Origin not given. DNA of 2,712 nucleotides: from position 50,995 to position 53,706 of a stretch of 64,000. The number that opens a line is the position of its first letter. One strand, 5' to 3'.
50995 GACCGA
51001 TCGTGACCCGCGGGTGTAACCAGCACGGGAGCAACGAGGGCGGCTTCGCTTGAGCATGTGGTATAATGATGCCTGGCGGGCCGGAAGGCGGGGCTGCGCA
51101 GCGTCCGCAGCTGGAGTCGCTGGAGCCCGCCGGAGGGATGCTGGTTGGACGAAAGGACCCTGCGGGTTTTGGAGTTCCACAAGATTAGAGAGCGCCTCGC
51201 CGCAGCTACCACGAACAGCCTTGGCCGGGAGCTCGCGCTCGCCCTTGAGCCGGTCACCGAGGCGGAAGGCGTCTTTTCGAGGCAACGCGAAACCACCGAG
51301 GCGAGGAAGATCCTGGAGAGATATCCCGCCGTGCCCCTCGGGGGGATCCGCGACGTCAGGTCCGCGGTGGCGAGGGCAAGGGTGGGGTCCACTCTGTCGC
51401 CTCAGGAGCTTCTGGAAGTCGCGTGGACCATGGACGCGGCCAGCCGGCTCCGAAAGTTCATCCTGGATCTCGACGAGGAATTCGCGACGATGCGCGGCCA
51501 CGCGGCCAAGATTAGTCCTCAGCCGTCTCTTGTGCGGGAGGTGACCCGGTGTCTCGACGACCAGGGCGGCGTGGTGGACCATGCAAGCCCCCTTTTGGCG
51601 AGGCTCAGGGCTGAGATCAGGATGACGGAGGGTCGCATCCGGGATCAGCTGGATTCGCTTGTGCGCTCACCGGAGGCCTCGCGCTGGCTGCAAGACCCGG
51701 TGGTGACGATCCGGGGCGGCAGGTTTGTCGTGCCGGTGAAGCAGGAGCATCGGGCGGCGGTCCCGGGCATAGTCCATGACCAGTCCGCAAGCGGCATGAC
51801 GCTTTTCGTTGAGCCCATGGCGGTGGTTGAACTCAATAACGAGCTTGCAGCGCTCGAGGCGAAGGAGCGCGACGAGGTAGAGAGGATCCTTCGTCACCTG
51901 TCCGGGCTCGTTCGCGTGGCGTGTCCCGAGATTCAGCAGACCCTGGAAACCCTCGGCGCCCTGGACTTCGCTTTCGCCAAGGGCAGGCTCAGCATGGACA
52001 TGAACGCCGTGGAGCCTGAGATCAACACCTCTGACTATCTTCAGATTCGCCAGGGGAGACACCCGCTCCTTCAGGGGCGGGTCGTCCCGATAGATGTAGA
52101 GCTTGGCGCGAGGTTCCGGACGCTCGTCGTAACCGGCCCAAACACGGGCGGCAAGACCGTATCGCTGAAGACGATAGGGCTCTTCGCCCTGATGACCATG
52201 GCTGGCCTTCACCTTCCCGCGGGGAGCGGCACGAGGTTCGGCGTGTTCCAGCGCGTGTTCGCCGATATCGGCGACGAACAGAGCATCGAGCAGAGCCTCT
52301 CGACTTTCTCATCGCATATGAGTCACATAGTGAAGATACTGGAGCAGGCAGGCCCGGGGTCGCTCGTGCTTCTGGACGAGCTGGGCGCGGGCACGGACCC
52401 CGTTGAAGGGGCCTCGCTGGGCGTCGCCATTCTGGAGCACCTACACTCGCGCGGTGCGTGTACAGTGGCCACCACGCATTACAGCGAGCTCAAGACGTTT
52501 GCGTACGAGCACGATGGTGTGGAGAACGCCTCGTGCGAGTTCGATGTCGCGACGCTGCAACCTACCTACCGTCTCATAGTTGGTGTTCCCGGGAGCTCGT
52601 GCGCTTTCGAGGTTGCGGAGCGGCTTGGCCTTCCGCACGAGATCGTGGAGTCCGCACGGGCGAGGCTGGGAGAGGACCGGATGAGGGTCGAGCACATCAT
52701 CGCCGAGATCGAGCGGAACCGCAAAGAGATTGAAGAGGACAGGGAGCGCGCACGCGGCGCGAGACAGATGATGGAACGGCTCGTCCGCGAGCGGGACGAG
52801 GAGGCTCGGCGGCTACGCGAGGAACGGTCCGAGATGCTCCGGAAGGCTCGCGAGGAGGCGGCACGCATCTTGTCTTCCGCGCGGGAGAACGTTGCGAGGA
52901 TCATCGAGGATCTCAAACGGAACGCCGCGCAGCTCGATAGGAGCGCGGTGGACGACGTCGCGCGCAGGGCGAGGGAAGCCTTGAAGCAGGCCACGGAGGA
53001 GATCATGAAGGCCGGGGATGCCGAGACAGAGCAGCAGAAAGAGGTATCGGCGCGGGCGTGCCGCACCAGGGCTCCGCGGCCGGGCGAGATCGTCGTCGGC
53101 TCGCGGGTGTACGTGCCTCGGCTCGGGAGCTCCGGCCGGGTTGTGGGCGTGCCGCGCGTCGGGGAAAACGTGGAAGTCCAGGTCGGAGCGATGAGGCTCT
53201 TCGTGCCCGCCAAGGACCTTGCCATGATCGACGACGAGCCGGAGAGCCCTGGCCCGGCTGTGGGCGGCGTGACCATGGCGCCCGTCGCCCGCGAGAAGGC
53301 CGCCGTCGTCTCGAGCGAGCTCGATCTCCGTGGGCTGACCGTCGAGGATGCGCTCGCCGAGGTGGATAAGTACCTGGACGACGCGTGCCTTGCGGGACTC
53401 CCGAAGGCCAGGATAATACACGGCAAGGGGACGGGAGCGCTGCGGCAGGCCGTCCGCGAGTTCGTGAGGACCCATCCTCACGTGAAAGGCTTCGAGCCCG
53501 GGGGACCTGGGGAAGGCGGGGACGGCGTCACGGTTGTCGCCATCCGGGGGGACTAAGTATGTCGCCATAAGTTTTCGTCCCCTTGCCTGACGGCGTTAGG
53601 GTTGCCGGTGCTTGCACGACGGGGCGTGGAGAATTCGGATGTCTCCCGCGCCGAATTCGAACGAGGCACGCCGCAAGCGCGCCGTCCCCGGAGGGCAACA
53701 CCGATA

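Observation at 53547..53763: Previously unannotated MITE-like element family with 21-bp TIRs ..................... (at least six copies in 64 kb)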

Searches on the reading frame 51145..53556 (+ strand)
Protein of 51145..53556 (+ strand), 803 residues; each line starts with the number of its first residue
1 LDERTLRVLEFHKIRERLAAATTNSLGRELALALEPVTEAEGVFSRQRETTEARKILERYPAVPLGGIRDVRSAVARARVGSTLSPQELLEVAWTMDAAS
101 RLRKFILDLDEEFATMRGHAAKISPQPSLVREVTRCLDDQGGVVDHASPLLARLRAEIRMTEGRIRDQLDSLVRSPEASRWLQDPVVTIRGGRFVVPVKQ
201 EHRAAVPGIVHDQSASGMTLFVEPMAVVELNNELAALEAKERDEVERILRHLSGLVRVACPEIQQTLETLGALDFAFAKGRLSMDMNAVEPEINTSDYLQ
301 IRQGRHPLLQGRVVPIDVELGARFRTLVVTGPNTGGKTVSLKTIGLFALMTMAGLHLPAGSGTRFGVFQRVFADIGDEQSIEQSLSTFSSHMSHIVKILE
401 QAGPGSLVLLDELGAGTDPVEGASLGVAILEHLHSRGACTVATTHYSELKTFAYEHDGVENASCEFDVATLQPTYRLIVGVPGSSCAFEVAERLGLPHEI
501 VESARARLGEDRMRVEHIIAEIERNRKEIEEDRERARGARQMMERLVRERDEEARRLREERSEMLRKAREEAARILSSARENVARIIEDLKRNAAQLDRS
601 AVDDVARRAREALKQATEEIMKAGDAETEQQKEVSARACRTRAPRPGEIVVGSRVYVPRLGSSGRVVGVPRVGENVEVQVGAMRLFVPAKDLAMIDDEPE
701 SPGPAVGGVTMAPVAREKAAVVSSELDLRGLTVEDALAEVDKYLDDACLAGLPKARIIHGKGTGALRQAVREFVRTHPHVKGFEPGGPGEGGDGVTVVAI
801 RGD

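Call 20: search_protein_families(library=pfam, proteins=[window:51145-53556:+])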
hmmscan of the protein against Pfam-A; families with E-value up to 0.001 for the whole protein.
window:51145-53556:+ (803 aa): 3 families
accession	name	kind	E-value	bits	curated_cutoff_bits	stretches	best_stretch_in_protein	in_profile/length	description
PF00488.27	MutS_V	-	2.7e-36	125.7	30.2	1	328-507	2-183/188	MutS domain V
PF01713.27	Smr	-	1.4e-28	99.3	25.7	1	726-801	1-77/77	Smr domain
PF20297.4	MSSS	-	5.2e-10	39.3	26.8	1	651-692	1-42/42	MutS2 and Smr-associated SH3 domain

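Call 24: find_homologous_proteins(query=window:51145-53556:+, max_evalue=1e-50)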
Query window:51145-53556:+ (803 aa): 8000 proteins with E <= 1e-50 among 8000 candidates; the best 120 are listed.
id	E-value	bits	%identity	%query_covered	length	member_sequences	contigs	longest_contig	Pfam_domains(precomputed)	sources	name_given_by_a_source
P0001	0.0e+0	1734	100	100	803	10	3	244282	PF20297.5,PF00488.28,PF01713.28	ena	-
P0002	0.0e+0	1573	90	100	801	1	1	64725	PF20297.5,PF00488.28,PF01713.28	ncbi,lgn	ncbi:MAG: endonuclease MutS2 [Betaproteobacteria bacterium]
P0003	0.0e+0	1404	81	100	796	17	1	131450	PF20297.5,PF00488.28,PF01713.28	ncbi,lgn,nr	ncbi:MAG: endonuclease MutS2 [Firmicutes bacterium]|nr:endonuclease MutS2 [Bacillota bacterium]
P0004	0.0e+0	1368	79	100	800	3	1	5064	PF20297.5,PF00488.28,PF01713.28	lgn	-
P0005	0.0e+0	1346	78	100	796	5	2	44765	PF20297.5,PF00488.28,PF01713.28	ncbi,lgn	ncbi:MAG: endonuclease MutS2 [Bacteroidota bacterium]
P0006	0.0e+0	1302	76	100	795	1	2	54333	PF20297.5,PF00488.28,PF01713.28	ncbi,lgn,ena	-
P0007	0.0e+0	1192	70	100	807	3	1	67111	PF20297.5,PF00488.28,PF01713.28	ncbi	ncbi:MAG: endonuclease MutS2 [Bacillota bacterium]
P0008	0.0e+0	1115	77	84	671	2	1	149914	PF20297.5,PF00488.28,PF01713.28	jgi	jgi:DNA mismatch repair protein MutS2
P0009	0.0e+0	1113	65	100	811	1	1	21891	PF20297.5,PF00488.28,PF01713.28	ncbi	-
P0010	1.2e-297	1008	60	100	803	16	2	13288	PF20297.5,PF00488.28,PF01713.28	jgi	jgi:DNA mismatch repair protein MutS2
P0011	7.6e-297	1005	60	100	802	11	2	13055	PF20297.5,PF00488.28,PF01713.28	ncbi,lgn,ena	-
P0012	1.5e-295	1001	60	100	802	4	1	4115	PF20297.5,PF00488.28,PF01713.28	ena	-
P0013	4.0e-293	993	59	100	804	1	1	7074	PF20297.5,PF00488.28,PF01713.28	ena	-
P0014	1.0e-292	991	60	100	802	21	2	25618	PF20297.5,PF00488.28,PF01713.28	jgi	jgi:DNA mismatch repair protein MutS2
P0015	1.1e-292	991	59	100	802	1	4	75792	PF20297.5,PF00488.28,PF01713.28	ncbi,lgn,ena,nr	ncbi:MAG TPA: endonuclease MutS2 [Bacillota bacterium]|nr:endonuclease MutS2 [Bacillota bacterium]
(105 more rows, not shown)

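Call 25: find_encoding_contigs(protein=P0001, flank=10000, max_places=4)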
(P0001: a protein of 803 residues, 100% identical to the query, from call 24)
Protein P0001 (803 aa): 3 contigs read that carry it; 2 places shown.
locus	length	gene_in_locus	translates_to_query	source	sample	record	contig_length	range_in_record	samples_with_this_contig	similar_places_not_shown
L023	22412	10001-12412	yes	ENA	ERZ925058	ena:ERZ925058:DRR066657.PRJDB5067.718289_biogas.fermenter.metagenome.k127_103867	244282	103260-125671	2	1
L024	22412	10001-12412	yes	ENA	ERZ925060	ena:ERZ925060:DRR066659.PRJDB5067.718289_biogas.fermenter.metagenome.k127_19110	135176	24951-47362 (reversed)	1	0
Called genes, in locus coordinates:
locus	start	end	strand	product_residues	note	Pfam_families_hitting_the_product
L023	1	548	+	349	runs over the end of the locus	PF02912:Phe_tRNA-synt_N, PF01409:tRNA-synt_2d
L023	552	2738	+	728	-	PF03483:B3_4, PF03484:B5, PF17759:tRNA_synthFbeta, PF03147:FDX-ACB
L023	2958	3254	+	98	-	PF05164:ZapA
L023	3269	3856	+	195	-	PF02674:Colicin_V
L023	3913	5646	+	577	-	PF14716:HHH_8, PF00633:HHH (faint), PF14520:HHH_5, PF14791:DNA_pol_B_thumb, PF02811:PHP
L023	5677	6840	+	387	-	PF10776:DUF2600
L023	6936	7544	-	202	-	PF20600:ExoX-like_C (weak)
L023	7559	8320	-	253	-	PF20730:YetF_N (weak), PF04239:DUF421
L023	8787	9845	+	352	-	PF00348:polyprenyl_synt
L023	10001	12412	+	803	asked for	PF00488:MutS_V, PF20297:MSSS, PF01713:Smr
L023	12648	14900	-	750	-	PF00912:Transgly, PF00905:Transpeptidase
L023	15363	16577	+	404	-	PF00579:tRNA-synt_1b, PF22421:SYY_C-terminal, PF01479:S4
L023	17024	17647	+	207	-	PF09560:Spore_YunB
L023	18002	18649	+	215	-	-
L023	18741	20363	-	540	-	PF00118:Cpn60_TCP1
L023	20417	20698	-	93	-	PF00166:Cpn10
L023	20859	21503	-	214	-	PF08955:BofC_C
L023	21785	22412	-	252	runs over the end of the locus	PF20772:TACO1_YebC_N, PF01709:Transcrip_reg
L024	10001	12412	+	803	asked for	PF00488:MutS_V, PF20297:MSSS, PF01713:Smr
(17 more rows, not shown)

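Call 26: find_encoding_contigs(protein=P0002, flank=10000, max_places=3)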
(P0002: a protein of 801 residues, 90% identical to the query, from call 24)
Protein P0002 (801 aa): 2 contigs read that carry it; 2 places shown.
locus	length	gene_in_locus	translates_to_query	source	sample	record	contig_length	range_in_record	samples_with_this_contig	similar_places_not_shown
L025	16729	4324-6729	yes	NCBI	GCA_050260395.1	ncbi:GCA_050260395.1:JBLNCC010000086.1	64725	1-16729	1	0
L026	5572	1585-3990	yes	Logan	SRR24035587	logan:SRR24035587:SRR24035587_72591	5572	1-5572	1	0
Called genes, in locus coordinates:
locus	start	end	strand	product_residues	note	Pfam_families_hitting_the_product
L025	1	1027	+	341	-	PF10776:DUF2600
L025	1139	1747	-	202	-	PF20600:ExoX-like_C (weak)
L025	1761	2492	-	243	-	PF04239:DUF421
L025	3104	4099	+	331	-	PF00348:polyprenyl_synt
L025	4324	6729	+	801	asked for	PF00488:MutS_V, PF20297:MSSS, PF01713:Smr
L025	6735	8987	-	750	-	PF00912:Transgly, PF00905:Transpeptidase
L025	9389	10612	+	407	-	PF00579:tRNA-synt_1b, PF22421:SYY_C-terminal, PF16714:TyrRSs_C (faint), PF01479:S4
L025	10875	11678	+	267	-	PF09560:Spore_YunB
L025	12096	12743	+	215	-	-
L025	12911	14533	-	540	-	PF00118:Cpn60_TCP1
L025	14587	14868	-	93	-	PF00166:Cpn10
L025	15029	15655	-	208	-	PF08955:BofC_C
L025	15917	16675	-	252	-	PF20772:TACO1_YebC_N, PF01709:Transcrip_reg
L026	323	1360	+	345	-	PF00348:polyprenyl_synt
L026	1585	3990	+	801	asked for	PF00488:MutS_V, PF20297:MSSS, PF01713:Smr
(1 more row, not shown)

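Call 27: find_encoding_contigs(protein=P0003, flank=10000, max_places=3)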
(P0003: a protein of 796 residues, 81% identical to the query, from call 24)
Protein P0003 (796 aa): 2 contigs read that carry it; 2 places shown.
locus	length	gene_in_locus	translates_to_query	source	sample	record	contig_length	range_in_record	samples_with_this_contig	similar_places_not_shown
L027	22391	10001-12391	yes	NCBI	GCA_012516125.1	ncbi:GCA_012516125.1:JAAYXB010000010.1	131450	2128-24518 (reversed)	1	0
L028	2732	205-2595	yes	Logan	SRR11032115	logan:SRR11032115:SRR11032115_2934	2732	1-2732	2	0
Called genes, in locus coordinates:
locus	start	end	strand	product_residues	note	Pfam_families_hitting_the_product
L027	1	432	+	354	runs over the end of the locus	PF02912:Phe_tRNA-synt_N, PF01409:tRNA-synt_2d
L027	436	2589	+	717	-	PF03483:B3_4, PF03484:B5, PF17759:tRNA_synthFbeta, PF03147:FDX-ACB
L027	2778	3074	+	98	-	PF05164:ZapA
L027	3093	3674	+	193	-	PF02674:Colicin_V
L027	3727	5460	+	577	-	PF14716:HHH_8, PF00633:HHH (faint), PF14520:HHH_5, PF14791:DNA_pol_B_thumb, PF02811:PHP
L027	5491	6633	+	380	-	PF10776:DUF2600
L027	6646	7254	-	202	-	-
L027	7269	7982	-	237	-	PF20730:YetF_N (faint), PF04239:DUF421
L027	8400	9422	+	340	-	PF00348:polyprenyl_synt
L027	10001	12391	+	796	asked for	PF00488:MutS_V, PF20297:MSSS, PF01713:Smr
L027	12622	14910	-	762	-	PF00912:Transgly, PF00905:Transpeptidase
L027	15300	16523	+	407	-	PF00579:tRNA-synt_1b, PF22421:SYY_C-terminal, PF01479:S4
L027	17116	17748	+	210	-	PF09560:Spore_YunB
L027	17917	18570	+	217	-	-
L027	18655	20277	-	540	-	PF00118:Cpn60_TCP1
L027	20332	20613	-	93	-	PF00166:Cpn10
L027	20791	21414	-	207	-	PF08955:BofC_C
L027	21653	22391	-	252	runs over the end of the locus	PF20772:TACO1_YebC_N, PF01709:Transcrip_reg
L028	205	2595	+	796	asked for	PF00488:MutS_V, PF20297:MSSS, PF01713:Smr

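Call 56: find_encoding_contigs(protein=P0005, flank=10000, max_places=2)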
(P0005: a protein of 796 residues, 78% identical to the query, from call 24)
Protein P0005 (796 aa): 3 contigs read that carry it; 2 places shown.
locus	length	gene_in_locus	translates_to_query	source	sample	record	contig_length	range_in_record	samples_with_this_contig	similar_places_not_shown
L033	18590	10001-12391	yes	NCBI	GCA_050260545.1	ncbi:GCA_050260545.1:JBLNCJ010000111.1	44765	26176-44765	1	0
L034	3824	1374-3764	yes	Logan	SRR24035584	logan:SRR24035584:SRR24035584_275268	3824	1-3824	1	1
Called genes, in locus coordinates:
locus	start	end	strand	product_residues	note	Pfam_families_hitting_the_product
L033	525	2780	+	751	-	PF03483:B3_4, PF03484:B5, PF17759:tRNA_synthFbeta, PF03147:FDX-ACB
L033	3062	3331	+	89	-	PF05164:ZapA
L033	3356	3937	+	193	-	PF02674:Colicin_V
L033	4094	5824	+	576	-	PF14716:HHH_8, PF14520:HHH_5, PF14791:DNA_pol_B_thumb, PF02811:PHP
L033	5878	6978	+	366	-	PF10776:DUF2600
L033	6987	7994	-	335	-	PF00348:polyprenyl_synt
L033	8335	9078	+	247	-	PF04239:DUF421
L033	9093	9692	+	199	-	-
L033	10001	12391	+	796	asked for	PF00488:MutS_V, PF20297:MSSS, PF01713:Smr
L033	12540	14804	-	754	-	PF00912:Transgly, PF00905:Transpeptidase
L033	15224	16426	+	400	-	PF00579:tRNA-synt_1b, PF22421:SYY_C-terminal (weak), PF01479:S4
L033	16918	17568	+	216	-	PF09560:Spore_YunB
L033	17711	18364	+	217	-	-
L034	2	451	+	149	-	?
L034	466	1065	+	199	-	-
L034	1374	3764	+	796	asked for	PF00488:MutS_V, PF20297:MSSS, PF01713:Smr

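Call 57: find_encoding_contigs(protein=P0006, flank=10000, max_places=2)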
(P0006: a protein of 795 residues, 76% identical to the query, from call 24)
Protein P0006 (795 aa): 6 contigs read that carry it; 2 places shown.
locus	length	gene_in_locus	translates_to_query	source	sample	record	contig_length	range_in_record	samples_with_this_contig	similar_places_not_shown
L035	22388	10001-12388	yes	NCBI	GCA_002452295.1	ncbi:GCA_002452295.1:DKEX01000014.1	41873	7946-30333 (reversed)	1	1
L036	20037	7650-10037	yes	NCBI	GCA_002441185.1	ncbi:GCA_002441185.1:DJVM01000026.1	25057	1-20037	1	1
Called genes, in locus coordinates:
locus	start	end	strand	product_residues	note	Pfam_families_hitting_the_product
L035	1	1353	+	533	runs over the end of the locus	PF00496:SBP_bac_5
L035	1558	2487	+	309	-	PF19300:BPD_transp_1_N, PF00528:BPD_transp_1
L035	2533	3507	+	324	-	PF12911:OppC_N, PF00528:BPD_transp_1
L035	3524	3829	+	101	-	PF05164:ZapA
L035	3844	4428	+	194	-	PF02674:Colicin_V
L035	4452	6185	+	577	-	PF14716:HHH_8, PF14520:HHH_5, PF14791:DNA_pol_B_thumb, PF02811:PHP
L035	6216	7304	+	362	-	PF10776:DUF2600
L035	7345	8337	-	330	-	PF00348:polyprenyl_synt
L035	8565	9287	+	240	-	PF20730:YetF_N (weak), PF04239:DUF421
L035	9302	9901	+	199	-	PF20600:ExoX-like_C (weak)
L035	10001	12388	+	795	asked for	PF00488:MutS_V, PF20297:MSSS, PF01713:Smr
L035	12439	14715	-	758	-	PF00912:Transgly, PF00905:Transpeptidase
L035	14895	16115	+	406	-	PF00579:tRNA-synt_1b, PF22421:SYY_C-terminal (weak), PF16714:TyrRSs_C (faint), PF01479:S4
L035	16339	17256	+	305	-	PF09560:Spore_YunB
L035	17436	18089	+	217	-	PF03471:CorC_HlyC (weak)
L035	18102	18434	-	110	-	-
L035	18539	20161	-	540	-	PF00118:Cpn60_TCP1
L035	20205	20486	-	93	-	PF00166:Cpn10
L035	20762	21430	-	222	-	PF08955:BofC_C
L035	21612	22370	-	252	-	PF20772:TACO1_YebC_N, PF01709:Transcrip_reg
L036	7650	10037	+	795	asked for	PF00488:MutS_V, PF20297:MSSS, PF01713:Smr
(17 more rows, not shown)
